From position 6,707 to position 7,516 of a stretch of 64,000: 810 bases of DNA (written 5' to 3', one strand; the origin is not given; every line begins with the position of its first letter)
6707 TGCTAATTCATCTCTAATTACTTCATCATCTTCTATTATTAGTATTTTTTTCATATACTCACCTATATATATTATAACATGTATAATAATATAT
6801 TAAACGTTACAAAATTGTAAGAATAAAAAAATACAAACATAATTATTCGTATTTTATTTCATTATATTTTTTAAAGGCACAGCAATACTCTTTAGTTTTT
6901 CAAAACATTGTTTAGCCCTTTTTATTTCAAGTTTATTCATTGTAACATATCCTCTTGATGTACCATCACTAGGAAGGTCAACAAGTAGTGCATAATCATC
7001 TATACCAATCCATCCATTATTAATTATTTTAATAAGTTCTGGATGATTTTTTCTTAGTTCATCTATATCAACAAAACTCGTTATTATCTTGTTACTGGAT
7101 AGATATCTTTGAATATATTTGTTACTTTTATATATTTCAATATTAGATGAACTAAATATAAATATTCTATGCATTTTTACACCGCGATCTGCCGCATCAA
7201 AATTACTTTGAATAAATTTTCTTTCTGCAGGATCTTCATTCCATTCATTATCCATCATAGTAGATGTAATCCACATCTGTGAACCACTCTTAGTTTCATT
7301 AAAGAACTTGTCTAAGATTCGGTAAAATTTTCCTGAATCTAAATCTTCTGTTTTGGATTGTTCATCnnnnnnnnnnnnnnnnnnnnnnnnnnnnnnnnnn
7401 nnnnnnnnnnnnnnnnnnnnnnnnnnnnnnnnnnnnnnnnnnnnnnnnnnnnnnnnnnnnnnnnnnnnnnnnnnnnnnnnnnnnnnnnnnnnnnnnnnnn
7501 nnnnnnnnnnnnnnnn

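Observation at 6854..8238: HTH DNA-binding domain fused to a degenerate SDR/NmrA-like Rossmann domain: candidate redox/nucleotide-sensing regulator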

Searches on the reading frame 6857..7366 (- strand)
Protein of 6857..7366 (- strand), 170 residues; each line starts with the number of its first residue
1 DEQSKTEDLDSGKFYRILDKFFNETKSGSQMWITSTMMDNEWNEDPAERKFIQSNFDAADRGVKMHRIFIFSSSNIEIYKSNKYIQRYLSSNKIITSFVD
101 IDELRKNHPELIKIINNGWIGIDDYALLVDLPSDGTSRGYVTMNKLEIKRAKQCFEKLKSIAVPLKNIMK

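Call 11: search_protein_families(library=pfam, proteins=[window:6857-7366:-], max_evalue=10)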
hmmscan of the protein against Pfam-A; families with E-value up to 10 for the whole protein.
window:6857-7366:- (170 aa): 2 families
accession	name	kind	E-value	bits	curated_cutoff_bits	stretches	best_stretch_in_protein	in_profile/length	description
PF08730.15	Rad33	-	0.018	15.5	21.7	1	86-158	89-160/165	Rad33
PF03192.19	DUF257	-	0.036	14.3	25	1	65-113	119-168/205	Pyrococcus protein of unknown function, DUF257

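Call 24: search_protein_families(library=padloc, proteins=[window:6857-7366:-], max_evalue=1)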
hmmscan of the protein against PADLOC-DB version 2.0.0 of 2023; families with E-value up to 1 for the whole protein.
window:6857-7366:- (170 aa): 0 families

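Call 25: search_protein_families(library=phrogs, proteins=[window:6857-7366:-], max_evalue=1)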
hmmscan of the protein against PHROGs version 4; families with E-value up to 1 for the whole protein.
window:6857-7366:- (170 aa): 2 families
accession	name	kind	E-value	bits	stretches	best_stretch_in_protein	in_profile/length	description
phrog_34979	-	unknown function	0.12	12.7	0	76-113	266-305/313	-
phrog_8814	-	unknown function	0.17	12.5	0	27-73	88-134/204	-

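Call 47: predict_structure(alignment_id=A4)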
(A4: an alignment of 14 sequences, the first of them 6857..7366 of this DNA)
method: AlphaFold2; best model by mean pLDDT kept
length: 170 residues; sequences in the alignment: 14
mean_pLDDT: 83.5   pTM: 0.81
mean pLDDT of the five models: 83.5, 83.4, 81.4, 81.3, 81.2
residues with pLDDT >= 90: 83; 70-90: 58; 50-70: 21; < 50: 8
segments of 3 or more residues with pLDDT < 50: 1-5
pLDDT, mean of each block of 10 residues (from residue 1): 45 73 91 76 67 90 95 88 86 95 93 86 89 64 92 96 92
secondary structure, 60 per line:
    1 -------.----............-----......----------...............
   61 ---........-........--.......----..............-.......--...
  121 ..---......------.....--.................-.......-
elements in order: H13-24 E30-35 H46-60 E64-71 H73-80 H83-89 E94-100 H101-107 H109-115 E118-122 E126-131 E138-142 H145-161 H165-169

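Call 49: search_protein_representatives(alignment_id=A2)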
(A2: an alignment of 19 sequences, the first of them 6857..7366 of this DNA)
Query: 19 sequences, 172 profile positions. Proteins with E-value up to 0.001 (for the whole library): 231; up to 1e-10: 132; up to 1e-30: 13. The best 150 are listed.
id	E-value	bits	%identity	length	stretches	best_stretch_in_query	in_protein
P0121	2.4e-65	236.0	-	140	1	33-172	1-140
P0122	4.3e-51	189.5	-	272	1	2-172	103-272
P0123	1.8e-50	187.5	-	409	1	2-172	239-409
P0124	1.3e-49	184.8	-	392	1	2-172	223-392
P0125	5.1e-49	182.8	-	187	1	2-172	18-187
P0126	3.6e-41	157.2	-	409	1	2-167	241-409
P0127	1.4e-37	145.6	-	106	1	66-161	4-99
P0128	1.6e-36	142.1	-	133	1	39-172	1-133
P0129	2.8e-35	138.0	-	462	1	2-172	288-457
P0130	1.6e-34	135.6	-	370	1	6-172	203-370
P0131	1.9e-33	132.1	-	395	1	3-171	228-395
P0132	9.4e-33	129.8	-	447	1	2-172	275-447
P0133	8.7e-31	123.4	-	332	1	14-164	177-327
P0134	2.2e-30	122.1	-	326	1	3-170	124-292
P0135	2.3e-30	122.1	-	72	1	101-172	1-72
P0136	4.5e-30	121.1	-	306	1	7-169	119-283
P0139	7.2e-29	117.2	-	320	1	4-171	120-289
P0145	1.4e-26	109.7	-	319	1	9-171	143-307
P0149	3.5e-26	108.4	-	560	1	7-167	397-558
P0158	3.2e-24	102.0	-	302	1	4-160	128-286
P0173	9.5e-23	97.3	-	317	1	9-167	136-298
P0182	7.4e-22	94.4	-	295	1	6-167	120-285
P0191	1.5e-20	90.1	-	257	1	5-169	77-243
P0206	1.1e-18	84.0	-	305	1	9-169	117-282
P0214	2.1e-17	79.9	-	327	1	7-164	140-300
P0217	9.3e-17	77.8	-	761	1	9-170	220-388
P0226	1.7e-15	73.7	-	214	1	10-167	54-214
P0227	2.7e-15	73.0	-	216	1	8-161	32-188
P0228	2.9e-15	72.9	-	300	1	8-170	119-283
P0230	5.3e-15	72.1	-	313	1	4-167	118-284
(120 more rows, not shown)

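Call 55: search_protein_families(library=pfam, alignment_id=A5, max_evalue=0.001)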
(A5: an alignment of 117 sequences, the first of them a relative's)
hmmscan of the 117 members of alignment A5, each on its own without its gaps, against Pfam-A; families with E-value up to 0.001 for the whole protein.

A. member 1, P0122 (272 aa): 0 families

B. families by the number of members that match (of 117 scanned): 15 families
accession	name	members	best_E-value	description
PF12728.13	HTH_17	8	9.7e-07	Helix-turn-helix domain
PF21806.3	DUF6879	6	3.1e-06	Family of unknown function (DUF6879)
PF00149.33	Metallophos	3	5.5e-14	Calcineurin-like phosphoesterase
PF13561.12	adh_short_C2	2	2.1e-19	Enoyl-(Acyl carrier protein) reductase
PF00106.31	adh_short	2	9.2e-17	short chain dehydrogenase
PF00583.31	Acetyltransf_1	2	2.4e-14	Acetyltransferase (GNAT) family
PF04055.27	Radical_SAM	2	3.9e-13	Radical SAM superfamily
PF13353.11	Fer4_12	2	3.3e-07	4Fe-4S single cluster domain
PF12850.12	Metallophos_2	2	2.2e-05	Calcineurin-like phosphoesterase superfamily domain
PF13508.13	Acetyltransf_7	1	3.4e-12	Acetyltransferase (GNAT) domain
PF13673.13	Acetyltransf_10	1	4e-06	Acetyltransferase (GNAT) domain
PF13302.13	Acetyltransf_3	1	3.9e-05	Acetyltransferase (GNAT) domain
PF13858.11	DUF4199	1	0.00013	Protein of unknown function (DUF4199)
PF01370.27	Epimerase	1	0.00028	NAD dependent epimerase/dehydratase family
PF06757.18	Ins_allergen_rp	1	0.00086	Insect allergen related repeat, nitrile-specifier detoxification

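Call 58: search_protein_families(library=pfam, proteins=[P0226, P0228, P0227, P0173, P0182, P0230, P0214, P0191, P0206, P0158], max_evalue=1)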
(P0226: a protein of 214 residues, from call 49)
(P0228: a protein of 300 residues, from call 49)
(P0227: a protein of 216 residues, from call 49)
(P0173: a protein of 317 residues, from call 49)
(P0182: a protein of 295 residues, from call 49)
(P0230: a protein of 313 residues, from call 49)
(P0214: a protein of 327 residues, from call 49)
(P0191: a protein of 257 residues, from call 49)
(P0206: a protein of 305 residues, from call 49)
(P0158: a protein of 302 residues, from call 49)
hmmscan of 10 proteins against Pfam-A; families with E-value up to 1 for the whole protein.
P0226 (214 aa): 1 family
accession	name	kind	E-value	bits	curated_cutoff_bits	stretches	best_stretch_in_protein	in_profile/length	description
PF21806.3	DUF6879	-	0.0005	20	23.9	1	94-213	48-161/167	Family of unknown function (DUF6879)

P0228 (300 aa): 2 families
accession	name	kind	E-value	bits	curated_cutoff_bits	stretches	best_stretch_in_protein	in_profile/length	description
PF21806.3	DUF6879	-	0.0005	20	23.9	1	156-282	45-164/167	Family of unknown function (DUF6879)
PF13740.12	ACT_6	-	0.062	13.7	23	1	34-76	37-75/76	ACT domain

P0227 (216 aa): 0 families

P0173 (317 aa): 0 families

P0182 (295 aa): 0 families

P0230 (313 aa): 0 families

P0214 (327 aa): 3 families
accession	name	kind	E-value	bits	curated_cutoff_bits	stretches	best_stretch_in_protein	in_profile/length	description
PF08112.16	ATP-synt_E_2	-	0.0062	17.2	25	1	103-139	6-42/56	ATP synthase epsilon subunit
PF22472.1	Ago_N_2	-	0.076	13.8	27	0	229-268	13-51/71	Argonaute, N-terminal domain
PF09851.14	SHOCT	-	0.32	11.3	27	1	112-125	15-28/28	Short C-terminal domain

P0191 (257 aa): 1 family
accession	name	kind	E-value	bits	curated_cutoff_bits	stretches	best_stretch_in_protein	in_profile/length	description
PF07682.17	SOR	-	0.058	12.7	25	1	68-98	266-296/300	Sulphur oxygenase reductase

P0206 (305 aa): 1 family
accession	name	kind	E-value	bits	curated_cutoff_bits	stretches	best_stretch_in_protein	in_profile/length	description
PF19802.4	DUF6285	-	0.0068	17.5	28.1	0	197-238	28-69/91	Domain of unknown function (DUF6285)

P0158 (302 aa): 1 family
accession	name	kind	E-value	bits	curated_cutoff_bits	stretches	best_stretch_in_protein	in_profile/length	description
PF21806.3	DUF6879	-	5.6e-05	23.1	23.9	1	171-290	45-159/167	Family of unknown function (DUF6879)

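Call 62: find_encoding_contigs(protein=P0139, flank=6000, max_places=4)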
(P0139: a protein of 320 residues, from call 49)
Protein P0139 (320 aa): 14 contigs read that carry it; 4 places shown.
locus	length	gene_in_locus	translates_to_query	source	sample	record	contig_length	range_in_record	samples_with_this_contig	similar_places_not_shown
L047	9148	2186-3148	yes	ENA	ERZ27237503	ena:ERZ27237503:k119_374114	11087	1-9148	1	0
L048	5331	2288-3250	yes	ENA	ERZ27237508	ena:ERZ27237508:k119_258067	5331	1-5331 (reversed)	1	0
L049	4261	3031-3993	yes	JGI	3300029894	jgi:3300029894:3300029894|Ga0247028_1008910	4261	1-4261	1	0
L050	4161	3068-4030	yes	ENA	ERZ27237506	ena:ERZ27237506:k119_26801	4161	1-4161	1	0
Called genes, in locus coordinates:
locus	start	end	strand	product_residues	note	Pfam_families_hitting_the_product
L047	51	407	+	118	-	-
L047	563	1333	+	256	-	PF00106:adh_short, PF08659:KR, PF13561:adh_short_C2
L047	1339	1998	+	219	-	PF13640:2OG-FeII_Oxy_3 (weak)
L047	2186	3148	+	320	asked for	-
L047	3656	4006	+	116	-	PF07508:Recombinase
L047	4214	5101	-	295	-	-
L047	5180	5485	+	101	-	PF01527:HTH_Tnp_1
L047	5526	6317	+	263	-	PF13276:HTH_21, PF24764:rva_4 (weak), PF00665:rve, PF13683:rve_3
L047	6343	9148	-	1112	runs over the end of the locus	PF07693:KAP_NTPase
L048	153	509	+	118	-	-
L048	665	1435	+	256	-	PF00106:adh_short, PF08659:KR, PF13561:adh_short_C2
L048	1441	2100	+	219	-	PF13640:2OG-FeII_Oxy_3 (weak)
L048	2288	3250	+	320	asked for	-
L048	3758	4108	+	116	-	PF07508:Recombinase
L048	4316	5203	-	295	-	-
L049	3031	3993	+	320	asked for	-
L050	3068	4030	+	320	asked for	-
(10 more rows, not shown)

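Call 63: find_encoding_contigs(protein=P0136, flank=6000, max_places=3)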
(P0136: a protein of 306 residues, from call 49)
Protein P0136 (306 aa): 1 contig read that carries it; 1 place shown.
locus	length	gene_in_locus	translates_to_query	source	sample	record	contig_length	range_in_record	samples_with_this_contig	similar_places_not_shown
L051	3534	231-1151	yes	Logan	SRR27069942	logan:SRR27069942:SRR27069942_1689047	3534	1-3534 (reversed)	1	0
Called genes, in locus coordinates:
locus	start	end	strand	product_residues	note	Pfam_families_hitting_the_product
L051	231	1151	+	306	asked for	-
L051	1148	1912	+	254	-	PF00106:adh_short, PF08659:KR (weak), PF13561:adh_short_C2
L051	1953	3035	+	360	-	PF04055:Radical_SAM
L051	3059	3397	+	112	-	PF00893:Multi_Drug_Res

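Call 64: find_encoding_contigs(protein=P0145, flank=6000, max_places=3)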
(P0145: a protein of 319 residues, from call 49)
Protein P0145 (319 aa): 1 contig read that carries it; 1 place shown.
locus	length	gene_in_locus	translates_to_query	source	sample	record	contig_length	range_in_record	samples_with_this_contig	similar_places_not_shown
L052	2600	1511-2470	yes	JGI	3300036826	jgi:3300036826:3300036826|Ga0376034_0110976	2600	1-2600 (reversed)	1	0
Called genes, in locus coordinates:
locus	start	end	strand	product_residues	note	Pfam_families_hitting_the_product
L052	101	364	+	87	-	-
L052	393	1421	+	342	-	PF02668:TauD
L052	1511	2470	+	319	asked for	-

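Call 69: find_related_loci(query=A7, collection=metagenome_contigs, flank=5000)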
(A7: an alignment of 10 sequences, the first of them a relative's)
Query A7 (320 aa) in metagenome_contigs; peptide patterns used: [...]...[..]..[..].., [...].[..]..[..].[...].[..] (x = any residue, [..] = any of these).
242 stretches matched a pattern; 14 encode a relative of the query (tblastn E <= 1e-3); 14 distinct loci.
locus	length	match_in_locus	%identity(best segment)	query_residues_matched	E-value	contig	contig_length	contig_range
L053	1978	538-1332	44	8-282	2e-77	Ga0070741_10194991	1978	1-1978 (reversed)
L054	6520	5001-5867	40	9-305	2e-71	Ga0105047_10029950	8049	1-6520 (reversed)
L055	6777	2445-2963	61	116-288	6e-70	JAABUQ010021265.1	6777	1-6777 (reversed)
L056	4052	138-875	43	63-305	2e-62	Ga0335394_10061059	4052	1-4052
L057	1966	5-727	44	68-305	2e-62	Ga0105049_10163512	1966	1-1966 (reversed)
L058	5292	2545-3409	44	9-305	2e-58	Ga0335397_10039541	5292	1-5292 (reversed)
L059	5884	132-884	40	28-282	2e-50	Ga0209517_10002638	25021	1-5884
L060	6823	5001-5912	29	7-311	4e-36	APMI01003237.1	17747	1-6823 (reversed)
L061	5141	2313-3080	30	26-282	1e-34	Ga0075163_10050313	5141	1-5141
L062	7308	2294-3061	30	26-282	1e-34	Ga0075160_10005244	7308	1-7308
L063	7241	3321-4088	30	26-282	1e-34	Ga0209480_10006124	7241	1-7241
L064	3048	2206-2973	29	26-282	4e-33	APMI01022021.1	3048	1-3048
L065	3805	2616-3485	25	6-282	1e-30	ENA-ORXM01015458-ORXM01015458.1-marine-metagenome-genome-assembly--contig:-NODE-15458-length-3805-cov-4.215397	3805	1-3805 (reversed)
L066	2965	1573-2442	25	6-282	1e-30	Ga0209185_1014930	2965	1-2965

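Call 71: search_protein_families(library=padloc, proteins=[P0139, L047:563-1333:+, L047:1339-1998:+, L051:1953-3035:+, L052:393-1421:+, P0149, P0217, P0133], max_evalue=0.01)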
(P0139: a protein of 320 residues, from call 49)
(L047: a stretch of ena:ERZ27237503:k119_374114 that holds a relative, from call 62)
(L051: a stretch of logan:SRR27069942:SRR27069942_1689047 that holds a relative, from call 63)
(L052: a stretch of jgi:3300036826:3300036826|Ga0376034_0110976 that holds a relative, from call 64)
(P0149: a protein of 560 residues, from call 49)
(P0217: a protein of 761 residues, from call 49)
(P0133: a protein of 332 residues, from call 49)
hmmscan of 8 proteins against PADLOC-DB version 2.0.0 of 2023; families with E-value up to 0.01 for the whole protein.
P0139 (320 aa): 0 families

L047:563-1333:+ (256 aa): 0 families

L047:1339-1998:+ (219 aa): 1 family
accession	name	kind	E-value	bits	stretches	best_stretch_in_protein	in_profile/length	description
PDLC01653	2OG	-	5e-07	28.5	1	107-195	8-81/81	"CAS-I,CAS-II,CAS-III,CAS-IV,CAS-V,CAS-VI; associated"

L051:1953-3035:+ (360 aa): 2 families
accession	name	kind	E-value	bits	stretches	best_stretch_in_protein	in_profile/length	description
PDLC02903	pVip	-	5e-10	37.3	1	9-123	2-107/257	Viperins not associated with kinases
PDLC02904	pVip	-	1.6e-08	32.4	1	8-119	4-110/262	Viperins associated with kinases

L052:393-1421:+ (342 aa): 0 families

P0149 (560 aa): 3 families
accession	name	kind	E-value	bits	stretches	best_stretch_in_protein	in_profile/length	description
PDLC05051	PDC-S60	-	2.1e-24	83.7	1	8-304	4-294/1027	-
PDLC00736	Effector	-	8.2e-24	82.4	1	6-255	4-241/561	Endonuclease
PDLC04908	PDC-S10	-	0.00014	19.2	0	47-108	29-81/223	-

P0217 (761 aa): 2 families
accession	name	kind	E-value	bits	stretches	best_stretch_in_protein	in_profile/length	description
PDLC02904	pVip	-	3.5e-11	41.1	1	402-614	5-202/262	Viperins associated with kinases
PDLC02903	pVip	-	8.1e-11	39.9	1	402-520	2-109/257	Viperins not associated with kinases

P0133 (332 aa): 0 families

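Call 72: search_protein_families(library=pfam, proteins=[L047:563-1333:+, L047:1339-1998:+, L051:1953-3035:+, P0217, P0133, P0139, L047:51-407:+], max_evalue=0.01)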
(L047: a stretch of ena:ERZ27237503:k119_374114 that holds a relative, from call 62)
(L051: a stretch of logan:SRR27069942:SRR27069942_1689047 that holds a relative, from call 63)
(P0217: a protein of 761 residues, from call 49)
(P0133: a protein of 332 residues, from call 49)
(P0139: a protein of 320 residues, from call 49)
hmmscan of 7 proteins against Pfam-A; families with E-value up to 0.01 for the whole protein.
L047:563-1333:+ (256 aa): 5 families
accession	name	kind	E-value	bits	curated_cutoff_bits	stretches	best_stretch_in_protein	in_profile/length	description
PF13561.12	adh_short_C2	-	2.1e-39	135.9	27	1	10-237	1-236/236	Enoyl-(Acyl carrier protein) reductase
PF00106.31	adh_short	-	9.5e-25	87.7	26.6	1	4-187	1-187/195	short chain dehydrogenase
PF08659.16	KR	-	2.7e-12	47.4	22.6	1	5-165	2-165/180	KR domain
PF16363.11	GDP_Man_Dehyd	-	0.00053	20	27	0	17-77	10-75/332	GDP-mannose 4,6 dehydratase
PF01370.27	Epimerase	-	0.0012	18.8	20.9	1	16-168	10-161/240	NAD dependent epimerase/dehydratase family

L047:1339-1998:+ (219 aa): 1 family
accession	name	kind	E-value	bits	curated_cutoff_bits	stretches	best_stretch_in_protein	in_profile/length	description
PF13640.12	2OG-FeII_Oxy_3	-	3.9e-07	31.4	27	1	106-195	7-98/98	2OG-Fe(II) oxygenase superfamily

L051:1953-3035:+ (360 aa): 1 family
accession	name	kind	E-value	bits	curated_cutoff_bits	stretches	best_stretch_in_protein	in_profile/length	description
PF04055.27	Radical_SAM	-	2.6e-08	34.7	29.5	1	13-111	3-104/166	Radical SAM superfamily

P0217 (761 aa): 2 families
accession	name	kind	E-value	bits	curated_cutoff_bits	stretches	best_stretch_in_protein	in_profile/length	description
PF04055.27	Radical_SAM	-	3.9e-13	50.3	29.5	1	405-550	2-142/166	Radical SAM superfamily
PF13353.11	Fer4_12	-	3.3e-07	31.1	22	1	404-516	10-118/137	4Fe-4S single cluster domain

P0133 (332 aa): 1 family
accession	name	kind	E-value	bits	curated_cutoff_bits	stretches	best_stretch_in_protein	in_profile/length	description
PF00583.31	Acetyltransf_1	-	2e-05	25.2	20.7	1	43-131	28-115/116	Acetyltransferase (GNAT) family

P0139 (320 aa): 1 family
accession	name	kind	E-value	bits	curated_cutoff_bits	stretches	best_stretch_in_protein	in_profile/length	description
PF06757.18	Ins_allergen_rp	-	0.00086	19.7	23.2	1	76-121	8-53/174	Insect allergen related repeat, nitrile-specifier detoxification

L047:51-407:+ (118 aa): 0 families

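Call 81: find_encoding_contigs(protein=P0123, flank=5000, max_places=4)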
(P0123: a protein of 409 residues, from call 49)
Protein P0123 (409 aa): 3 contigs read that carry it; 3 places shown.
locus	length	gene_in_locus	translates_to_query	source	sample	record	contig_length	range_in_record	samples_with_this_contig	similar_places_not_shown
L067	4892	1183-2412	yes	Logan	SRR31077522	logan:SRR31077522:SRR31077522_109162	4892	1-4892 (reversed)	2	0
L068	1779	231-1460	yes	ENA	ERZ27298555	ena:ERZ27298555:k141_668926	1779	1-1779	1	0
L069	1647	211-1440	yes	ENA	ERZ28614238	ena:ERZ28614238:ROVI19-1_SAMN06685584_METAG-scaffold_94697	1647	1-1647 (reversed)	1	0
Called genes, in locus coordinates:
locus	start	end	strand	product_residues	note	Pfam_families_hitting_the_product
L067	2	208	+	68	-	PF06821:Ser_hydrolase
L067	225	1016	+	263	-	PF00459:Inositol_P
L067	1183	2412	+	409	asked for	-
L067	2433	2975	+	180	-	PF10688:Imp-YgjV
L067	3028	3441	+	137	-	PF00293:NUDIX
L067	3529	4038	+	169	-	PF14270:DUF4358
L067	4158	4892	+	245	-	?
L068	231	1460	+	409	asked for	-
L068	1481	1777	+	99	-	?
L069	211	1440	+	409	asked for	-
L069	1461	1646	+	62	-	?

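Call 82: find_encoding_contigs(protein=P0130, flank=5000, max_places=4)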
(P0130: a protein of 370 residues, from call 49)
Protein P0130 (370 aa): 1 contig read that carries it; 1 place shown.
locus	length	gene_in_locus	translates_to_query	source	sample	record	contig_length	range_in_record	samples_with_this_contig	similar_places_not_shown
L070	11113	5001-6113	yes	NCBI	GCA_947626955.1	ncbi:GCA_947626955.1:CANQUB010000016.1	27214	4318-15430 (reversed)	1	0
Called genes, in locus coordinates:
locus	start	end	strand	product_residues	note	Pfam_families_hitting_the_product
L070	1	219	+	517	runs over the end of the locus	PF01943:Polysacc_synt, PF03023:MurJ, PF01554:MatE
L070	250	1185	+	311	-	PF01207:Dus, PF00977:His_biosynth (weak)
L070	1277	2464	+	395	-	PF00162:PGK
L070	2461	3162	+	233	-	PF00121:TIM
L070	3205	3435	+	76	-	-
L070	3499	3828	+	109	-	PF03840:SecG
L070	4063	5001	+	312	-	-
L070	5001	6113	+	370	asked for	-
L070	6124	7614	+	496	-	PF13306:LRR_5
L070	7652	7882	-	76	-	PF04070:DUF378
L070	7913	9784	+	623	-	PF08439:Peptidase_M3_N, PF01432:Peptidase_M3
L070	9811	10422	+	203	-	PF00625:Guanylate_kin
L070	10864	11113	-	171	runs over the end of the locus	PF08876:DUF1836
